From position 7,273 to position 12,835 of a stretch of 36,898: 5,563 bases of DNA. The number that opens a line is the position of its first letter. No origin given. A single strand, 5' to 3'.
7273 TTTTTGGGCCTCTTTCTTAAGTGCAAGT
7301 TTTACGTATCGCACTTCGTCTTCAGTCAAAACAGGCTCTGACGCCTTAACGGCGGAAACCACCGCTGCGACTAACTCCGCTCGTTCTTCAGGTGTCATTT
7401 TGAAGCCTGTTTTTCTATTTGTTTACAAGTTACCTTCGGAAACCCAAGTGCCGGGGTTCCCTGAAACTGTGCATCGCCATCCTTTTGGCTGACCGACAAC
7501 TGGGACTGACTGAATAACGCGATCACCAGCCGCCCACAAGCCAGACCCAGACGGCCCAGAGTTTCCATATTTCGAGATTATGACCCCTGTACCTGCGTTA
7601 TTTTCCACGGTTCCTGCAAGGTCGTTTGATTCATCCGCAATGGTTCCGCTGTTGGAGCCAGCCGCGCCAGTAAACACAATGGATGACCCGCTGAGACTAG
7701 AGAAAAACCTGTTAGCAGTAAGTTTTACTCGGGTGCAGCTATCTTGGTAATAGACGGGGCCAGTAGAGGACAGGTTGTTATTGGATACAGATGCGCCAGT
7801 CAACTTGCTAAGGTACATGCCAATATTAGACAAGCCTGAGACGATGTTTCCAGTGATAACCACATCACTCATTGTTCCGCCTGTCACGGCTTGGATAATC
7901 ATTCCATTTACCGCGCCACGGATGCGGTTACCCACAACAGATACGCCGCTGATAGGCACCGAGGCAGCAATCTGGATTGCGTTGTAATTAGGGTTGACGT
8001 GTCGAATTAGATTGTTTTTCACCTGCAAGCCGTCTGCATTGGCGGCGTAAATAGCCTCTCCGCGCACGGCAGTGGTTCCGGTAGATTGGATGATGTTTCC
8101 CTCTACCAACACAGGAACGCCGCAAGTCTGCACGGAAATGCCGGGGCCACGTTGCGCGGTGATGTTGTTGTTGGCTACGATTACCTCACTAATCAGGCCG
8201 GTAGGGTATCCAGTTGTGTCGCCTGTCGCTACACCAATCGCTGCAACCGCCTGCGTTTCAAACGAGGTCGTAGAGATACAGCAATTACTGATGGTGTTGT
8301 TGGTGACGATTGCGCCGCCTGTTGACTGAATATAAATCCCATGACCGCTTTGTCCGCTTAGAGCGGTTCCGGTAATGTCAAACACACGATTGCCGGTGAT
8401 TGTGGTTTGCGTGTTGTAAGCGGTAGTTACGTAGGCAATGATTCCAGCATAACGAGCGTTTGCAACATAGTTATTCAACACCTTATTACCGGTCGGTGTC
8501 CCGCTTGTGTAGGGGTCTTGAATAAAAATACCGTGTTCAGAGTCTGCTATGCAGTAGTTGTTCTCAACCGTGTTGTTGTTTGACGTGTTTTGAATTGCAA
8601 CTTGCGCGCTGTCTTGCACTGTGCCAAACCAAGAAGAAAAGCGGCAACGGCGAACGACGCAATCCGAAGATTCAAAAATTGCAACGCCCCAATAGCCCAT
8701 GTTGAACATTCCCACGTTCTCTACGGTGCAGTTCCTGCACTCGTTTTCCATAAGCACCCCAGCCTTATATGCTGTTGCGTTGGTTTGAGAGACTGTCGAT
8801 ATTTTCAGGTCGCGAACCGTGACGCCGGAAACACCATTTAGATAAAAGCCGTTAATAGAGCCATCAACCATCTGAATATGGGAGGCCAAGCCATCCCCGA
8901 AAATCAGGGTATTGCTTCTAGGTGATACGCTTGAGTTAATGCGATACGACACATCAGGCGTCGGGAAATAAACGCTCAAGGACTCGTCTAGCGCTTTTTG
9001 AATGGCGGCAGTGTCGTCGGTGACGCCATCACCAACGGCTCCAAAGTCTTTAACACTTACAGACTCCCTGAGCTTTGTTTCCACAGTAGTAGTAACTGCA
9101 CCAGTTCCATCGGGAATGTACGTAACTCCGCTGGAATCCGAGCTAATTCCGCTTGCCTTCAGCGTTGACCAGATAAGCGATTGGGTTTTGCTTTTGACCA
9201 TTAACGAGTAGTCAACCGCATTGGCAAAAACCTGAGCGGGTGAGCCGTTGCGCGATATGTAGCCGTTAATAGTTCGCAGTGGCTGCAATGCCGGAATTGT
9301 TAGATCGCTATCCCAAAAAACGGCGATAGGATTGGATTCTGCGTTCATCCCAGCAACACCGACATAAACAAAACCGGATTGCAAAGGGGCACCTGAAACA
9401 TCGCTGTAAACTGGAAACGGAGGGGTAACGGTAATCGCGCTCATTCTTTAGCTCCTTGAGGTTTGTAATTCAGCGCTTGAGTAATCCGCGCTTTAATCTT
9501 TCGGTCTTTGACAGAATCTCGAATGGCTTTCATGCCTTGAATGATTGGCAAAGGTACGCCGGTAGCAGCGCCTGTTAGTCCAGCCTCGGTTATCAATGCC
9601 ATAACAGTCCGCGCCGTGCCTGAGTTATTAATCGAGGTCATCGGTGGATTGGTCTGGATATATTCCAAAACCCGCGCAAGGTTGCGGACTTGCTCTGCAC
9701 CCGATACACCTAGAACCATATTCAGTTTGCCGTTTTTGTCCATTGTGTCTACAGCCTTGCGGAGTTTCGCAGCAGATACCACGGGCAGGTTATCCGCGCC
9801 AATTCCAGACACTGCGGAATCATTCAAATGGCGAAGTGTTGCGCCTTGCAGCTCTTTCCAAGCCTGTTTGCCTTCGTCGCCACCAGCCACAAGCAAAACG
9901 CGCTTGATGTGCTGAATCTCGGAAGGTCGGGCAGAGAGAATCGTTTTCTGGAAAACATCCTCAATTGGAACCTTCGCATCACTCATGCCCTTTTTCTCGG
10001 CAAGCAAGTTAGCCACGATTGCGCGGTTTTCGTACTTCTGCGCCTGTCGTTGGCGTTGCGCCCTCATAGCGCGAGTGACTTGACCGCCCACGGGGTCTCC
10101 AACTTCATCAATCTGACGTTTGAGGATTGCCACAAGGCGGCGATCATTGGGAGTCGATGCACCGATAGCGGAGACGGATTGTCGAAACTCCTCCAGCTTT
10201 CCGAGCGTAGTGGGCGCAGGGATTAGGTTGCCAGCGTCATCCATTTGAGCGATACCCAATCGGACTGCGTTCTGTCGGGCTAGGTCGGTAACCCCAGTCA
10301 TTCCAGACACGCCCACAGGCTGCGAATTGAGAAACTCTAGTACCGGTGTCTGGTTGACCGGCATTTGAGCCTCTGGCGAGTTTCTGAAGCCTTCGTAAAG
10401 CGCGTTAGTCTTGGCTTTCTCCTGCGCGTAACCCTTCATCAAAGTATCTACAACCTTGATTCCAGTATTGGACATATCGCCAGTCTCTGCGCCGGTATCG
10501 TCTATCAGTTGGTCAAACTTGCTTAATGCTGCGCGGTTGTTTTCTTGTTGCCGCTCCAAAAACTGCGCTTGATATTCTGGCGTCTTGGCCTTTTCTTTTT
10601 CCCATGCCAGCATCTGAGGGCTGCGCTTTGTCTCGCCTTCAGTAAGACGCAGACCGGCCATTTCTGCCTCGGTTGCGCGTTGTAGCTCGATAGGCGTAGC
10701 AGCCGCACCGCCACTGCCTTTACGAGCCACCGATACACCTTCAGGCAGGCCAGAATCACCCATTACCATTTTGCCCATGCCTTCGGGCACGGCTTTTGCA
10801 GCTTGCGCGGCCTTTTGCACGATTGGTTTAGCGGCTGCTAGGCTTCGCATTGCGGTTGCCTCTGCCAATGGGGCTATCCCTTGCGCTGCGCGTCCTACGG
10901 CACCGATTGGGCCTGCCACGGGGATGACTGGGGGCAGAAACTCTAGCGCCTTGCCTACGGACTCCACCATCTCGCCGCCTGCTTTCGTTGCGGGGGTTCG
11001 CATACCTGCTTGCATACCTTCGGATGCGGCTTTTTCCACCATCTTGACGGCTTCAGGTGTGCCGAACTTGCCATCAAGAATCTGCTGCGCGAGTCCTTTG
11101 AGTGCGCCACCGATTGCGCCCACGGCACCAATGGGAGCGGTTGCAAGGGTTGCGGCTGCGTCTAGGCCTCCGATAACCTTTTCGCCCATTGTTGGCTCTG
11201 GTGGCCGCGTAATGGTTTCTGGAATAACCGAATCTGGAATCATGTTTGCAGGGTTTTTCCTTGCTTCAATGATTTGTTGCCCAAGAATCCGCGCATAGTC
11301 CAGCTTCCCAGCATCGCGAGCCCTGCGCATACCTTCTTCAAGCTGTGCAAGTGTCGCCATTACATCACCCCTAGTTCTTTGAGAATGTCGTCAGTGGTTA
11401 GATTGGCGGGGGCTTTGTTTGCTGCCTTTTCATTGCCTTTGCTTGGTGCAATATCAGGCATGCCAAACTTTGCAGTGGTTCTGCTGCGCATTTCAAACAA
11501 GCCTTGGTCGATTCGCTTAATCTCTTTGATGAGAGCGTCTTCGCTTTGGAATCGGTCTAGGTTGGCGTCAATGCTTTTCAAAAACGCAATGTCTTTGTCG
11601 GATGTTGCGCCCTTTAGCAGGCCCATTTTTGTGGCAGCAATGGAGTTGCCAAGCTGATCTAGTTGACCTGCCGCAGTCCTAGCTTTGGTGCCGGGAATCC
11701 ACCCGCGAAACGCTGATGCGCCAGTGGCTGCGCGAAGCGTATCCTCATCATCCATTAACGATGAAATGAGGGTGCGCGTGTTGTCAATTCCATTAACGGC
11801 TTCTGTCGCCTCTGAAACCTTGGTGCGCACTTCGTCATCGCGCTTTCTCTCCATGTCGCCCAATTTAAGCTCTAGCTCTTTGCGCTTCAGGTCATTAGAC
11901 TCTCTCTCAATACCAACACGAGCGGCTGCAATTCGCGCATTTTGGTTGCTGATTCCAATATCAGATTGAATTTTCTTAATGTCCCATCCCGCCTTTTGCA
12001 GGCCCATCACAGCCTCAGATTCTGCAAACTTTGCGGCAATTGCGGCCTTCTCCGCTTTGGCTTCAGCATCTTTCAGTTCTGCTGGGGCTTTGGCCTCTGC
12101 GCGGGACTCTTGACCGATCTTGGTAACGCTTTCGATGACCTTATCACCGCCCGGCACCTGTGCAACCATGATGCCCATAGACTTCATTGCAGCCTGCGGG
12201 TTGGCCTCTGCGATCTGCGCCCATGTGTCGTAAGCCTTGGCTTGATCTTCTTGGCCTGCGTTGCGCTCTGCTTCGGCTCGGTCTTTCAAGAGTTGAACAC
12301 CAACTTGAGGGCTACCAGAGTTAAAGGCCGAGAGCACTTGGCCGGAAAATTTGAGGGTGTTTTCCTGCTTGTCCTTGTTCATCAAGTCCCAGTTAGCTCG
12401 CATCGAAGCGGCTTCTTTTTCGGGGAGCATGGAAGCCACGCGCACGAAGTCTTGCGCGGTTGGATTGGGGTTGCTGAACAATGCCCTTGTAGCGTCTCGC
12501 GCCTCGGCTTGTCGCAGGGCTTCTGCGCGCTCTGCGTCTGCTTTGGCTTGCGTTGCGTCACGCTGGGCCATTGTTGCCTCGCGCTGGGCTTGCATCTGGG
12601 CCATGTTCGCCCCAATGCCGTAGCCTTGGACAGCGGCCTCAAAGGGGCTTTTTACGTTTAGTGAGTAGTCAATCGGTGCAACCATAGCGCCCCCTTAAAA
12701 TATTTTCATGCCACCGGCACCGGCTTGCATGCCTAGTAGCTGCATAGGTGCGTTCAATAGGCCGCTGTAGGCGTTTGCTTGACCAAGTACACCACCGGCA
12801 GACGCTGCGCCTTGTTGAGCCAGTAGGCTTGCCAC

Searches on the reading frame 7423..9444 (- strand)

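Call 65: search_protein_families(library=phrogs, proteins=[window:7423-9444:-], max_evalue=0.001)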
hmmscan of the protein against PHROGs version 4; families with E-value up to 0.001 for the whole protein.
window:7423-9444:- (673 aa): 16 families
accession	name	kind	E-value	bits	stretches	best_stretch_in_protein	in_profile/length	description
phrog_2234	-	tail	6.9e-19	68.9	3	124-285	181-357/757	tail spike protein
phrog_21471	-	unknown function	7e-13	49.1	1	123-314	78-207/626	-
phrog_7458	-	tail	1.5e-10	41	1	118-181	111-179/732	tail spike protein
phrog_14442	-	tail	2.2e-10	40.7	1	106-196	165-265/733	tail protein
phrog_18522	-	tail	3.2e-10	40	1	114-162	158-210/612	tail protein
phrog_13893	-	tail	3.4e-10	39.9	1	108-157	177-226/648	tail protein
phrog_20231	-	tail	9.8e-09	35.3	1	107-154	152-199/691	tail protein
phrog_15455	-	tail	1.4e-08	34.8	1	94-244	111-255/652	tail fiber protein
phrog_8846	-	unknown function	2.1e-07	30.8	1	626-672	641-688/689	-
phrog_4775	-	connector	3.1e-07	29.8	1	118-187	123-190/876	pre-neck appendage protein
phrog_23059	-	tail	4e-07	29.3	1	629-671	818-860/1027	tail fiber protein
phrog_1171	-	tail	6.4e-07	29.2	1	94-242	173-311/954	tail spike protein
phrog_17312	-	tail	2.4e-06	27.1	1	102-159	268-325/792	tail protein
phrog_27055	-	unknown function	6.6e-05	24.3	1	121-154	113-146/147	-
phrog_8280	-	tail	9.8e-05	23.1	1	101-506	122-479/632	tail spike protein with colonic acid degradation activity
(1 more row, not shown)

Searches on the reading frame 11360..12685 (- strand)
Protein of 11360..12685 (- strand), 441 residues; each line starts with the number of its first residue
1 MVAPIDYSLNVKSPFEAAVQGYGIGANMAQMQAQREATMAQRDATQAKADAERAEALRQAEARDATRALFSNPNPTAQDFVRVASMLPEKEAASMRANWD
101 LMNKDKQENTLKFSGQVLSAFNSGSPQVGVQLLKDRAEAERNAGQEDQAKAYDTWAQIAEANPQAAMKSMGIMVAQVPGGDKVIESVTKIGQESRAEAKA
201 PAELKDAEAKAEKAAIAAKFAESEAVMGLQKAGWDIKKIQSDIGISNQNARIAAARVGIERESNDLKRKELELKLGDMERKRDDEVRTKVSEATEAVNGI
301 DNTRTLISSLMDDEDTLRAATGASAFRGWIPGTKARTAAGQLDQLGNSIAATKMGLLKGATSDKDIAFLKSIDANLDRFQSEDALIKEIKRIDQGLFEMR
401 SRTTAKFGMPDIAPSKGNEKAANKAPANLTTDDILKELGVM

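Call 65: search_protein_families(library=phrogs, proteins=[window:11360-12685:-], max_evalue=0.001)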
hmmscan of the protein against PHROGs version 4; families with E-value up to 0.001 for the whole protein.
window:11360-12685:- (441 aa): 1 family
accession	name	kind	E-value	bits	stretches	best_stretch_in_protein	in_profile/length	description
phrog_2534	-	other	2.6e-07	31.1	1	83-406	97-407/435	released from the phage upon host infection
